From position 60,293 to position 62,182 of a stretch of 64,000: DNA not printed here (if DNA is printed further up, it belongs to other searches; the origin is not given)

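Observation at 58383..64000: Gtr-like three-component glycan-modification locus with two tandem polytopic glycosyltransferase-like paralogs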

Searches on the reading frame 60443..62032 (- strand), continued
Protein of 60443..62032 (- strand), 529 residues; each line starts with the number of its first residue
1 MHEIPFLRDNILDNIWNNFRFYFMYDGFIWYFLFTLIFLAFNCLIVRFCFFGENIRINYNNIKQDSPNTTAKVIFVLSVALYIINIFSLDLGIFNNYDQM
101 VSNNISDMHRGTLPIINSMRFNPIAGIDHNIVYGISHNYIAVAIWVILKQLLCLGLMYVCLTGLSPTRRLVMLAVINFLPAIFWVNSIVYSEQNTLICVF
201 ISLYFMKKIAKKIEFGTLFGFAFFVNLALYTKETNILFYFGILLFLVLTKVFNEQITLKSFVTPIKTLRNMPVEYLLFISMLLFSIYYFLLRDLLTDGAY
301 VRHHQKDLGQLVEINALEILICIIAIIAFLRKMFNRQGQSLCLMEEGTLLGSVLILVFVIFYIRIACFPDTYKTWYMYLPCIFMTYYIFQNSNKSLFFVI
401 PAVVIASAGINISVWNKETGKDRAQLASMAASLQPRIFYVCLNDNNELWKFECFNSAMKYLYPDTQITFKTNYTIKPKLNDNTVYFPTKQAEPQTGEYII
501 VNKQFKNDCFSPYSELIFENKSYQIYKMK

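Call 42: search_protein_families(library=pfam, alignment_id=A1, max_evalue=1)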
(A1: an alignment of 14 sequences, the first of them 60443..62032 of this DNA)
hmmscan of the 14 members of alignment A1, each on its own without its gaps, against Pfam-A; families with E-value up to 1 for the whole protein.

A. member 1, window:60443-62032:- (529 aa): 1 family
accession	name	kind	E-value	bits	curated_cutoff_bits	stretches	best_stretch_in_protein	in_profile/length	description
PF13231.12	PMT_2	-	0.0016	19.1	26.1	1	138-253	20-135/160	Dolichyl-phosphate-mannose-protein mannosyltransferase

B. families by the number of members that match (of 14 scanned): 4 families
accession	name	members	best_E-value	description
PF13231.12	PMT_2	2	0.0016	Dolichyl-phosphate-mannose-protein mannosyltransferase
PF02553.20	CbiN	1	0.12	Cobalt transport protein component CbiN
PF23074.1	PH_FT_N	1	0.2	PH domain found in tandem in fungal proteins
PF11044.13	TMEMspv1-c74-12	1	0.22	Plectrovirus spv1-c74 ORF 12 transmembrane protein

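Call 55: search_protein_families(library=pfam, proteins=[L005:13658-15736:-, L005:15818-19291:+, L005:3962-5779:+, L005:5946-8039:+, L005:1239-3092:+, L008:11500-12471:+, L008:5085-5903:-, L004:13999-15399:-, L004:15555-16547:-, L011:6225-7235:+], max_evalue=0.00001)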
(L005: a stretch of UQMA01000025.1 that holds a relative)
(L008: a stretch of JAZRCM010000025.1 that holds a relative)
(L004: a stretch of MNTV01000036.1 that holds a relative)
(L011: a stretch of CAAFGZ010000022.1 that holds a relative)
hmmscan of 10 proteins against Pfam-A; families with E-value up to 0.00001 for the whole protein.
L005:13658-15736:- (692 aa): 5 families
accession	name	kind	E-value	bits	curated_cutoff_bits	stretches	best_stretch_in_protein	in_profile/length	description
PF00270.35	DEAD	-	4.6e-27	95.2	26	1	266-425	1-162/167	DEAD/DEAH box helicase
PF00271.37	Helicase_C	-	2.9e-25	89.1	23.5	1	460-578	3-109/110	Helicase conserved C-terminal domain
PF17191.10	RecG_wedge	-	2.1e-12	47.4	23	1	16-171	5-159/162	RecG wedge domain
PF19833.4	RecG_dom3_C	-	2.2e-11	44.1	26.8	1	606-674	1-70/87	ATP-dependent DNA helicase RecG, domain 3, C-terminal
PF04851.21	ResIII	-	1.2e-10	42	22.5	1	264-422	3-162/164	Type III restriction enzyme, res subunit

L005:15818-19291:+ (1157 aa): 6 families
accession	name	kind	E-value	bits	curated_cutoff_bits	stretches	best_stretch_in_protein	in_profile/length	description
PF03461.20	TRCF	-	4.6e-27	94.6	25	1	1020-1111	3-94/95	TRCF domain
PF00270.35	DEAD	-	4.6e-24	85.5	26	1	615-775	2-164/167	DEAD/DEAH box helicase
PF17757.6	UvrB_inter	-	1.5e-22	79.9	22.9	1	131-214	3-87/91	UvrB interaction domain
PF00271.37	Helicase_C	-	2.1e-21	76.6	23.5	1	813-918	9-109/110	Helicase conserved C-terminal domain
PF02559.22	CarD_TRCF_RID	-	7e-20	71.3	23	1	490-545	1-56/57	CarD-like/TRCF RID domain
PF04851.21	ResIII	-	1.3e-07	32.1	22.5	1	635-770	25-162/164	Type III restriction enzyme, res subunit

L005:3962-5779:+ (605 aa): 5 families
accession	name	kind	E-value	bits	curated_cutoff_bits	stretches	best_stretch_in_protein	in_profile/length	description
PF08275.17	DNAG_N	-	2e-41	141.5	26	1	124-249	1-127/128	DNA primase catalytic core, N-terminal domain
PF01807.25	Zn_ribbon_DnaG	-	1.7e-36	124.4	24.9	1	8-99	4-95/98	CHC2 zinc finger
PF13155.12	Toprim_2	-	7.3e-16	58.8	22.1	1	260-348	1-88/88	Toprim-like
PF13662.12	Toprim_4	-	1.1e-15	58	25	1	258-323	2-74/85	Toprim domain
PF01751.28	Toprim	-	1.8e-08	34.9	23.1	1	259-328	2-85/96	Toprim domain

L005:5946-8039:+ (697 aa): 6 families
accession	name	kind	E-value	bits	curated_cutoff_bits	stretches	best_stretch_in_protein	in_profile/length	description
PF04546.19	Sigma70_ner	-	9.3e-31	107.8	29.7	1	156-430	2-208/210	Sigma-70, non-essential region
PF04539.22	Sigma70_r3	-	3.3e-27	94.9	25.3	1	542-617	1-76/78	Sigma-70 region 3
PF04542.20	Sigma70_r2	-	1.5e-23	82.8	24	1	463-533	1-71/71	Sigma-70 region 2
PF04545.22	Sigma70_r4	-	1.7e-20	72.7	24.1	1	632-684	2-50/50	Sigma-70, region 4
PF03979.19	Sigma70_r1_1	-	2.5e-19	69.4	22.5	1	29-98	5-76/81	Sigma-70 factor, region 1.1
PF00140.25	Sigma70_r1_2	-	2.6e-13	50.1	22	1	114-145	1-32/34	Sigma-70 factor, region 1.2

L005:1239-3092:+ (617 aa): 3 families
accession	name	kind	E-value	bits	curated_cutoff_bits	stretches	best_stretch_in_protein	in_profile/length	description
PF13387.12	Lnb_N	-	5.2e-49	166.6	22.2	1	118-288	1-174/175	Lnb N-terminal periplasmic domain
PF25222.1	DUF7840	-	7.3e-41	140.7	27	1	393-616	2-224/224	Domain of unknown function (DUF7840)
PF25225.1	DUF7843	-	5.4e-20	72.1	25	1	33-105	2-78/79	Domain of unknown function (DUF7843)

L008:11500-12471:+ (323 aa): 0 families

L008:5085-5903:- (272 aa): 6 families
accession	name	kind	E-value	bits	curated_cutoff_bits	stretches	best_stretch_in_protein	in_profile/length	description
PF13489.12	Methyltransf_23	-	1.1e-14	54.9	27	1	25-173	22-156/164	Methyltransferase domain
PF07021.18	MetW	-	5.3e-14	52.7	21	1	17-184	5-168/193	Methionine biosynthesis protein MetW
PF13847.12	Methyltransf_31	-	5.3e-14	52.6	27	1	25-133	3-115/145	Methyltransferase domain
PF08242.18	Methyltransf_12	-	1.3e-08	35.9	30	1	30-125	1-98/98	Methyltransferase domain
PF08241.18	Methyltransf_11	-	1.1e-07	32.9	21.2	1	30-127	1-95/95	Methyltransferase domain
PF13649.12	Methyltransf_25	-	2.3e-07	31.9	27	1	29-120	1-94/97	Methyltransferase domain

L004:13999-15399:- (466 aa): 1 family
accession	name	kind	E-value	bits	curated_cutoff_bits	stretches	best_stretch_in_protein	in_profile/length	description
PF00884.28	Sulfatase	-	4e-29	102.3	25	1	152-426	1-300/301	Sulfatase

L004:15555-16547:- (330 aa): 3 families
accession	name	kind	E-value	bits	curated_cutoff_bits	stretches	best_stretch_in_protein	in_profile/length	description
PF00271.37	Helicase_C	-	1.6e-20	73.9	23.5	1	99-215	4-108/110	Helicase conserved C-terminal domain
PF19833.4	RecG_dom3_C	-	6e-11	42.7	26.8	1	244-311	1-69/87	ATP-dependent DNA helicase RecG, domain 3, C-terminal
PF00270.35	DEAD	-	7.6e-06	26.2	26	0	5-63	94-162/167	DEAD/DEAH box helicase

L011:6225-7235:+ (336 aa): 0 families

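Call 61: list_cluster_members(proteins=[window:60443-62032:-, window:58771-60429:-, P0007, P0012, P0015, P0009])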
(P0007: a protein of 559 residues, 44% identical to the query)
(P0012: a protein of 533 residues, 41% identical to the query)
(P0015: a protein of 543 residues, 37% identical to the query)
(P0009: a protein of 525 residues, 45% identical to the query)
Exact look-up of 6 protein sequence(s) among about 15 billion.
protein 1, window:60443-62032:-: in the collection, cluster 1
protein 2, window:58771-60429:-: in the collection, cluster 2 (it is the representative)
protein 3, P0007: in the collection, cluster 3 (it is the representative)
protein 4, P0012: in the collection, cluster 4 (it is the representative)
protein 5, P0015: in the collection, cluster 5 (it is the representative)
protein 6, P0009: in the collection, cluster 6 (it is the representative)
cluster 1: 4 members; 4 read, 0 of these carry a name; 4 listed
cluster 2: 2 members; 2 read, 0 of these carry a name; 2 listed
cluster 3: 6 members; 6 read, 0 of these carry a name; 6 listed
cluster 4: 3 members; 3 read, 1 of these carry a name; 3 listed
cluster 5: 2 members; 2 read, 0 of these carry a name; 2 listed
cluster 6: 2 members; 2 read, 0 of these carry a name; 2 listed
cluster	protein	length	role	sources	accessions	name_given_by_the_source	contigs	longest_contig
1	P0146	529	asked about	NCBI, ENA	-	-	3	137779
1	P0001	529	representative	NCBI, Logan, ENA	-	-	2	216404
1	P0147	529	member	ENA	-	-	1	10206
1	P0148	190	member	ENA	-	-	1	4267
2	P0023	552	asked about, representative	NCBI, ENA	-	-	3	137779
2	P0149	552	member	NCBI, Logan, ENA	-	-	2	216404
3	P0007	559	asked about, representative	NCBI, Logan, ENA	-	-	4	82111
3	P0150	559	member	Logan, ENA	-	-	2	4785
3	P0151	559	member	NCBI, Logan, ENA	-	-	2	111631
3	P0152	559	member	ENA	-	-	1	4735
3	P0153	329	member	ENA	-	-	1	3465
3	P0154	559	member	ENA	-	-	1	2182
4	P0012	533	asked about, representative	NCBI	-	-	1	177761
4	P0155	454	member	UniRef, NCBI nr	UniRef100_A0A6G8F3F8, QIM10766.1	Glycosyltransferase RgtA/B/C/D-like domain-containing protein n=1 Tax=uncultured ... | hypothetical protein PlAlph_6580 [uncultured Alphaproteobacteria bacterium]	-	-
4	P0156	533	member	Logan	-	-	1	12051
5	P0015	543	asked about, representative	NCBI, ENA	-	-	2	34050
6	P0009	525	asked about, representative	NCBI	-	-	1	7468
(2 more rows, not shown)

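Call 69: search_protein_families(library=padloc, proteins=[L001:975-2522:+, L001:2540-4339:+], max_evalue=0.001)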
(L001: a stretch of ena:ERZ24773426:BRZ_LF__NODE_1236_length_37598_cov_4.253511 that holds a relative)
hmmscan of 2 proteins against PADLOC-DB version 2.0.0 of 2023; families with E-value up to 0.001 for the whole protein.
L001:975-2522:+ (515 aa): 4 families
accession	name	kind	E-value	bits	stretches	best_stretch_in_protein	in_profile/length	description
PDLC01447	Cas4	-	9.3e-08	30.7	1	42-246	15-159/161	"CAS-I,CAS-II,CAS-III,CAS-IV,CAS-V,CAS-VI; acquisition_associated"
PDLC01611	Cas4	-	2.3e-05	22.7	1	95-245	30-157/158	"CAS-I,CAS-II,CAS-III,CAS-IV,CAS-V,CAS-VI; acquisition_associated"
PDLC01250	Cas4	-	8.6e-05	20.9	1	91-244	27-167/168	"CAS-I,CAS-II,CAS-III,CAS-IV,CAS-V,CAS-VI; acquisition_associated"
PDLC01771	Cas4b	-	8.6e-05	20.8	1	94-246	34-160/162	-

L001:2540-4339:+ (599 aa): 113 families (the best 25 are shown)
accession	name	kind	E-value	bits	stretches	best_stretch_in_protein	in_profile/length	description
PDLC02979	AriA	-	1.1e-54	184.6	1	1-374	1-373/373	-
PDLC02358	Old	-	6.5e-28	95.8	2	229-490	168-452/578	Old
PDLC04168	GajA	-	4.9e-25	86.2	2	228-495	185-440/570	-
PDLC00066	GajA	-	2.8e-24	83.6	2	216-440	166-392/567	AAA ATPase domain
PDLC00081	GajA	-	3e-23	80.4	2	217-399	177-350/574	AAA ATPase domain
PDLC00096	GajA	-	9.9e-23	78.7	2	221-437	179-404/630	AAA ATPase domain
PDLC00099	GajA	-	4.2e-22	76.9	2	216-430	189-403/626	AAA ATPase domain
PDLC00080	GajA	-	4.3e-21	73.3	2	222-429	184-395/622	AAA ATPase domain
PDLC00070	GajA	-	6.9e-21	72.5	2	234-439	195-407/596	AAA ATPase domain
PDLC00067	GajA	-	7e-21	72.3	2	231-491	193-465/604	AAA ATPase domain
PDLC00086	GajA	-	9.6e-21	72.2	2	228-440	209-415/600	AAA ATPase domain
PDLC00077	GajA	-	1.2e-20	71.7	2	223-391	231-397/616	AAA ATPase domain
PDLC00091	GajA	-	2.7e-20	70.8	2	214-438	183-410/627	AAA ATPase domain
PDLC00083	GajA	-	7.7e-20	68.8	2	270-390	239-355/639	AAA ATPase domain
PDLC00071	GajA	-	2.8e-19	67.4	2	226-440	175-393/588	AAA ATPase domain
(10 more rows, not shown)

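Call 70: search_protein_families(library=pfam, proteins=[L008:11500-12471:+, L013:7168-8811:-, L013:1379-2392:-], max_evalue=0.01)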
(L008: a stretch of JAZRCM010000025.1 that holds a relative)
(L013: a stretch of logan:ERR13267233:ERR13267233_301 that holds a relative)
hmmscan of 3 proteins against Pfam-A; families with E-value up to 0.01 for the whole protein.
L008:11500-12471:+ (323 aa): 0 families

L013:7168-8811:- (547 aa): 0 families

L013:1379-2392:- (337 aa): 0 families

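Call 73: find_encoding_contigs(protein=P0035, flank=7000, max_places=1)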
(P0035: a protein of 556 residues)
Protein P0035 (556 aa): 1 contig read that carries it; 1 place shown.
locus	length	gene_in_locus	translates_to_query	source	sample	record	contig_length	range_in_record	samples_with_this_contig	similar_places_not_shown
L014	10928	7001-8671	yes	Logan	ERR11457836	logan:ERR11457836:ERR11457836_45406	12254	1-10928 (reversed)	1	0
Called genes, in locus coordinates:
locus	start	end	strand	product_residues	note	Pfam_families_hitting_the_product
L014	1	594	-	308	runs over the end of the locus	PF00248:Aldo_ket_red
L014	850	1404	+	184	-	PF02462:Opacity (faint), PF13505:OMP_b-brl, PF03797:Autotransporter (faint)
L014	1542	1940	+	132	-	PF01503:PRA-PH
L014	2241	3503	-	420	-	PF06689:zf-C4_ClpX, PF00493:MCM (weak), PF01078:Mg_chelatase (faint), PF00004:AAA, PF07724:AAA_2, PF07728:AAA_5 (faint), PF10431:ClpB_D2-small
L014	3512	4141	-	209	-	PF00574:CLP_protease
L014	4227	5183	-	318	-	PF00535:Glycos_transf_2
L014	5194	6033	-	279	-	PF07021:MetW, PF13489:Methyltransf_23, PF13847:Methyltransf_31, PF08241:Methyltransf_11, PF08242:Methyltransf_12, PF13649:Methyltransf_25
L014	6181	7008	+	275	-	PF00535:Glycos_transf_2, PF10111:Glyco_tranf_2_2, PF13506:Glyco_transf_21 (weak), PF13641:Glyco_tranf_2_3, PF13632:Glyco_trans_2_3 (weak)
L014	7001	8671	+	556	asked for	-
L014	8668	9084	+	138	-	PF04138:GtrA_DPMS_TM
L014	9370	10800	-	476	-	PF05697:Trigger_N, PF00254:FKBP_C, PF05698:Trigger_C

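Call 74: find_encoding_contigs(protein=P0068, flank=7000, max_places=1)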
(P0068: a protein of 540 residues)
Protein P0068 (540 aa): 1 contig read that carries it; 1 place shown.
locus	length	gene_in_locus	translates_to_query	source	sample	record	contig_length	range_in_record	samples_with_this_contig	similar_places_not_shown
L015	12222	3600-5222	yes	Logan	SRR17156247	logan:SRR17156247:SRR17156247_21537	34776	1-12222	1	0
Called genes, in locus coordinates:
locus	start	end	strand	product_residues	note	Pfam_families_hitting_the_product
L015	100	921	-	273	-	-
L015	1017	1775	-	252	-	PF09360:zf-CDGSH, PF06902:Fer4_19 (weak), PF09360:zf-CDGSH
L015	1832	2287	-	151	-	PF05818:TraT (weak), PF05433:Rick_17kDa_Anti (weak)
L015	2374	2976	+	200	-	PF09335:VTT_dom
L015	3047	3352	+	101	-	PF00830:Ribosomal_L28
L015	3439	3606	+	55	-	PF00535:Glycos_transf_2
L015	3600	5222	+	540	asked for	-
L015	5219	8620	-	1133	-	PF01553:Acyltransferase, PF00501:AMP-binding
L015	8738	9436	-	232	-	PF00072:Response_reg, PF00486:Trans_reg_C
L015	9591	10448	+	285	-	-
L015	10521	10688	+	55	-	PF00471:Ribosomal_L33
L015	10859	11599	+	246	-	PF01027:Bax1-I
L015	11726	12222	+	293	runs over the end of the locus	PF00140:Sigma70_r1_2, PF04542:Sigma70_r2, PF04545:Sigma70_r4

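Call 75: find_encoding_contigs(protein=P0097, flank=7000, max_places=1)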
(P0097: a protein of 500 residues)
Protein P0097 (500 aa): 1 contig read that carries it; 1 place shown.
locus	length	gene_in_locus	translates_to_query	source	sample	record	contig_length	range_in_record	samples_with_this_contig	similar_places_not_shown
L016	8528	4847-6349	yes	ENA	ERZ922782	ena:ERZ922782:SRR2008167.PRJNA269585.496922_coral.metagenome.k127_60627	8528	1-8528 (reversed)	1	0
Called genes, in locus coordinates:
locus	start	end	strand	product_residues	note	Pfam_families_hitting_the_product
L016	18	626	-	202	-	PF02798:GST_N, PF13417:GST_N_3, PF13409:GST_N_2, PF00043:GST_C, PF13410:GST_C_2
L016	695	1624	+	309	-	PF00126:HTH_1, PF03466:LysR_substrate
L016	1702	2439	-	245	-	PF04338:DUF481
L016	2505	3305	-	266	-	PF05552:MS_channel_1st_1 (weak), PF21088:MS_channel_1st (weak), PF00924:MS_channel_2nd, PF21082:MS_channel_3rd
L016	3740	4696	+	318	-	PF01757:Acyl_transf_3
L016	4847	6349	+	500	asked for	-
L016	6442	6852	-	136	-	PF04138:GtrA_DPMS_TM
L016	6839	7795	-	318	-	PF00535:Glycos_transf_2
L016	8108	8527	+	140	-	?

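Call 76: find_encoding_contigs(protein=P0117, flank=7000, max_places=1)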
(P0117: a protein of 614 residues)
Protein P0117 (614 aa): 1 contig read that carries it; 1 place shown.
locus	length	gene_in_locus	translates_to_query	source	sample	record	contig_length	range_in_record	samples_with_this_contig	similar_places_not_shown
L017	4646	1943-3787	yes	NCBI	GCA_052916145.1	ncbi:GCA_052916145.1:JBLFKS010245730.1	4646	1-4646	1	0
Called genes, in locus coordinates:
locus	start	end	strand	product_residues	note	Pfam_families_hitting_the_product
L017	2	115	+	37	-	?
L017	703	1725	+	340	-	PF00535:Glycos_transf_2, PF13641:Glyco_tranf_2_3 (weak)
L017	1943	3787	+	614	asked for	-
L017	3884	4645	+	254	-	?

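Call 83: search_dna_similar(query=window:60443-62032:-, collection=phages, mode=protein, max_evalue=0.001, max_rows=10)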
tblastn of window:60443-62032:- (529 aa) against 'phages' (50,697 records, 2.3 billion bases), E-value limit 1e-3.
Records with a match: 1; places in all: 2; records where one place covers at least 80% of the query: 1.
Best place of each record, by identity: <60% 1.
By first word of the organism name: Bacteriophage 1.
By host as written in the record: - 1.
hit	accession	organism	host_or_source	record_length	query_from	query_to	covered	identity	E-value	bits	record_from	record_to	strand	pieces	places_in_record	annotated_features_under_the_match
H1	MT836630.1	Bacteriophage sp.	human fecal samples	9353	1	529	100%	45.0%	1e-137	445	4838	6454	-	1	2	record has no annotation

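Call 84: search_dna_similar(query=window:60443-62032:-, collection=plasmids, mode=protein, max_evalue=0.001, max_rows=10)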
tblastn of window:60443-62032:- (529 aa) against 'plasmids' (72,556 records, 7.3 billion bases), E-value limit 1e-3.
No match.
